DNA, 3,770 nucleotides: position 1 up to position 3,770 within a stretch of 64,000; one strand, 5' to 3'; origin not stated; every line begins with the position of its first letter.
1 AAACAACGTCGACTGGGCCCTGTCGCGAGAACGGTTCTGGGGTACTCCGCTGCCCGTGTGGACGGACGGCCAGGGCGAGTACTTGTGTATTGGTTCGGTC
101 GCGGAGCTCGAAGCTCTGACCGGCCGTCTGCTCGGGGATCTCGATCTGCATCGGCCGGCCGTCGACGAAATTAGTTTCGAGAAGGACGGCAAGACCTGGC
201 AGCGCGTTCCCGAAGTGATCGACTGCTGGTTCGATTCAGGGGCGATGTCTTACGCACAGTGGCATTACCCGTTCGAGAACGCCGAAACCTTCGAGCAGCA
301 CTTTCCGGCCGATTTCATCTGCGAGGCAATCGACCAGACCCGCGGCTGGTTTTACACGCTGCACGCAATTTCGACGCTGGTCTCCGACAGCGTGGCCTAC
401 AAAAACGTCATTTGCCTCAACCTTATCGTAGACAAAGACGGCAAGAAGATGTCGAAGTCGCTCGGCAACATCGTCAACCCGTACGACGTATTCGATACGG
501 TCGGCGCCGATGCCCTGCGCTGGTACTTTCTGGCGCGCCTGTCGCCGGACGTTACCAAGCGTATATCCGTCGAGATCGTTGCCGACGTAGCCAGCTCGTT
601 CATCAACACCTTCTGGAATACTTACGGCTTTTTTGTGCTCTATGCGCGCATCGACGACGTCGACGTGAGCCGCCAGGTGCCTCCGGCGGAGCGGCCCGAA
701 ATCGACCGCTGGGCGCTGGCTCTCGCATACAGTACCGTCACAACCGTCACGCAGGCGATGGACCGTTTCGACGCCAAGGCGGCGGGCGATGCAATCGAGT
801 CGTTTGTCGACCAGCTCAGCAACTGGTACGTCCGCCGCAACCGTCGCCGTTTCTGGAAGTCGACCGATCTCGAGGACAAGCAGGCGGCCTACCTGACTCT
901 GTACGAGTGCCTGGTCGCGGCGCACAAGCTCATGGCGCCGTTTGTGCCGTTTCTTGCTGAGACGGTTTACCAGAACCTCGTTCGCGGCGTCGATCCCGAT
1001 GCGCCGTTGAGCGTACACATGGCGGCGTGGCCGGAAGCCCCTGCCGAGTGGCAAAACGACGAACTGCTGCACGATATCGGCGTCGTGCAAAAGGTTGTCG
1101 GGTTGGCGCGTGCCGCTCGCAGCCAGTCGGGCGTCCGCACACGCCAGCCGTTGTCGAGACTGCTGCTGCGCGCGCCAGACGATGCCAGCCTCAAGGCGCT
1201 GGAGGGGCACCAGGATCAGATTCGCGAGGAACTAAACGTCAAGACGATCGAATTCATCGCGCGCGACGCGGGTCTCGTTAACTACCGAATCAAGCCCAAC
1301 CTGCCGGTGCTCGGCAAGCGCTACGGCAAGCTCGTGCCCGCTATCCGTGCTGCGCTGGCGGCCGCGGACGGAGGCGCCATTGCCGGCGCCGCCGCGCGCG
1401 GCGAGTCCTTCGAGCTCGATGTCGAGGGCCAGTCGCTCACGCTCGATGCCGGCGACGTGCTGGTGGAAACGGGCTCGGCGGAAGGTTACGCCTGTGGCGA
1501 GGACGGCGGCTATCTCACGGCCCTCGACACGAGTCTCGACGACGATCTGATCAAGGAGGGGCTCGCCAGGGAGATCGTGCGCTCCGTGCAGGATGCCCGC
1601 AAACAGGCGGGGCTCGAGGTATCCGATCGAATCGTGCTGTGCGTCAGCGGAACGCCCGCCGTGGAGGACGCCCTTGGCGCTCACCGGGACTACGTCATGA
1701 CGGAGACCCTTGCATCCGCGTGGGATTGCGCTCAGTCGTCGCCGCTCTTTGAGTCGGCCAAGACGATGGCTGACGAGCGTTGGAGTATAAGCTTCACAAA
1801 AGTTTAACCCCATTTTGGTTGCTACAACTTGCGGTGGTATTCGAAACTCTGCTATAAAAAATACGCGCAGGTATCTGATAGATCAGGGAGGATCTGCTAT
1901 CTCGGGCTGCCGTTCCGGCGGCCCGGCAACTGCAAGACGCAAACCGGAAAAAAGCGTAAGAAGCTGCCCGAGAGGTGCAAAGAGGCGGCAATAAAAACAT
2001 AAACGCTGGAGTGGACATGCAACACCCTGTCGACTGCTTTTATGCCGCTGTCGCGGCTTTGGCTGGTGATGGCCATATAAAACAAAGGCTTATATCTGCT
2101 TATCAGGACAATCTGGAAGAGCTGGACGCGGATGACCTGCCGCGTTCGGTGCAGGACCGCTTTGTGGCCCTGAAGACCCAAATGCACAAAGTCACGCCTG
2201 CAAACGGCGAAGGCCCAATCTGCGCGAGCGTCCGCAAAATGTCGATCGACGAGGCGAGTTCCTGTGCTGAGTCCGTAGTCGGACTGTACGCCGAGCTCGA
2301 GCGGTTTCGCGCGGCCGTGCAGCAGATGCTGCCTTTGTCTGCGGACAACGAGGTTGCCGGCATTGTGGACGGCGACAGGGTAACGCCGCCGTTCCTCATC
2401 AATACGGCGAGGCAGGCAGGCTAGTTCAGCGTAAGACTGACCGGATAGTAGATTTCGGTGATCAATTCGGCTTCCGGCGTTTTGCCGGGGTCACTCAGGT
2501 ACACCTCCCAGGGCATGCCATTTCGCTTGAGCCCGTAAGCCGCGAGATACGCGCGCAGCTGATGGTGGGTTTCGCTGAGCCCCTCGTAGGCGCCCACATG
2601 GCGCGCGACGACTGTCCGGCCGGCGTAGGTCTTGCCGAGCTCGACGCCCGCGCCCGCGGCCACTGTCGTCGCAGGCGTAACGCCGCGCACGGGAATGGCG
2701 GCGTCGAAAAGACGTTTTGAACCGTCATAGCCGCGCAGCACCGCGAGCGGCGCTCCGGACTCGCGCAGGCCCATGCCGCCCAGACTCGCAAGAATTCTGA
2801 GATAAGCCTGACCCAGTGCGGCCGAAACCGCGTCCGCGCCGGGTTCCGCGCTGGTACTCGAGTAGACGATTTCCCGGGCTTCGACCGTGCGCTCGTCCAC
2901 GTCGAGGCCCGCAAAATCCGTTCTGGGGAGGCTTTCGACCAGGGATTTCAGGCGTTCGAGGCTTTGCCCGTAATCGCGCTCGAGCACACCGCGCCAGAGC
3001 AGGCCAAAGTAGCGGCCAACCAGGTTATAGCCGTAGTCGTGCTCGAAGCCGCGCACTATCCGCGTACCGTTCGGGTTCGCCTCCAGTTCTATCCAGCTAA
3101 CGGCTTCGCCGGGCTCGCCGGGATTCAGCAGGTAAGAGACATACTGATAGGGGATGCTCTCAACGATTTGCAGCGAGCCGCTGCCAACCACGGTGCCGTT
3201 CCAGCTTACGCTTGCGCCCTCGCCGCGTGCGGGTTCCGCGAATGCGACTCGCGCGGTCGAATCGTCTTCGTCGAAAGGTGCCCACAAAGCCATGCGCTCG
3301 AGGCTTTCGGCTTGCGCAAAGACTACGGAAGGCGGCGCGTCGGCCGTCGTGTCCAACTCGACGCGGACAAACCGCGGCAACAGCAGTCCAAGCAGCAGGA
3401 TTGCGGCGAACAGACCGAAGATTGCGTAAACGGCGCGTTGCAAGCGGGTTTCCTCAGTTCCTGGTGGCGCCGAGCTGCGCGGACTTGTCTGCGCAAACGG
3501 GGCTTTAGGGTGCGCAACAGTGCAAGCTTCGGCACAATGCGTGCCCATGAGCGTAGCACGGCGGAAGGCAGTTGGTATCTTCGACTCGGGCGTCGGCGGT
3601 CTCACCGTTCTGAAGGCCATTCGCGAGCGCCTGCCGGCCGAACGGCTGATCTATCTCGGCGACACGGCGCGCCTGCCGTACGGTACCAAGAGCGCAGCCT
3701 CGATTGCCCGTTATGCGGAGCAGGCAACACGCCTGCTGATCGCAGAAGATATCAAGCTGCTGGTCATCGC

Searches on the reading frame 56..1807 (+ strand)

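Call 88: search_protein_families(library=pfam, proteins=[window:56-1807:+], max_evalue=0.00001)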
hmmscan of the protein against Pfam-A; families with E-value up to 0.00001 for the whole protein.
window:56-1807:+ (583 aa): 4 families
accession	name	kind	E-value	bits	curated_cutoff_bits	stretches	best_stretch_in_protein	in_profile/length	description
PF19302.4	DUF5915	-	1.2e-52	178.7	27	1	386-582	1-194/195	Domain of unknown function (DUF5915)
PF00133.28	tRNA-synt_1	-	1.4e-42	146.3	22.7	1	8-159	253-403/414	tRNA synthetases class I (I, L, M and V)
PF08264.19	Anticodon_1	-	7.5e-31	107.4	25.1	1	217-367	1-145/148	Anticodon-binding domain of tRNA ligase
PF09334.17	tRNA-synt_1g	-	1.5e-06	27.7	20.1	1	58-169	248-365/391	tRNA synthetases class I (M)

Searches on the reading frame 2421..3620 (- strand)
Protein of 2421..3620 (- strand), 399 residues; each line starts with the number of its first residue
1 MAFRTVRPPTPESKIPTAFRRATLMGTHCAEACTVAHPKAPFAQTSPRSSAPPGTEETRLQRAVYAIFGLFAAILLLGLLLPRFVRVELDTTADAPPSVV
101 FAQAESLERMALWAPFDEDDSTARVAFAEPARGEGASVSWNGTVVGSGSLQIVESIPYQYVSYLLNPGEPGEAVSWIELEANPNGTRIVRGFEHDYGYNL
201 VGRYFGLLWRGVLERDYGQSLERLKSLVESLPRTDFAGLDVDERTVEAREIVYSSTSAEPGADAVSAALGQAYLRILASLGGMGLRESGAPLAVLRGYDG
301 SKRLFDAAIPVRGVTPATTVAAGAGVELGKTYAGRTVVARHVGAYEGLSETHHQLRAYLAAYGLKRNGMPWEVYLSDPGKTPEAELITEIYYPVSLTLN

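Call 88: search_protein_families(library=pfam, proteins=[window:2421-3620:-], max_evalue=0.00001)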
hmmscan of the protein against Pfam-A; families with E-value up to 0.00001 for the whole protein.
window:2421-3620:- (399 aa): 2 families
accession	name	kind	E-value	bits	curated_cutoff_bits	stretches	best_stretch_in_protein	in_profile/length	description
PF06445.20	GyrI-like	-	3.7e-11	44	26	1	244-394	6-154/155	GyrI-like small molecule binding domain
PF10604.15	Polyketide_cyc2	-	9.2e-08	32.9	27.4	1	86-229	3-142/142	Polyketide cyclase / dehydrase and lipid transport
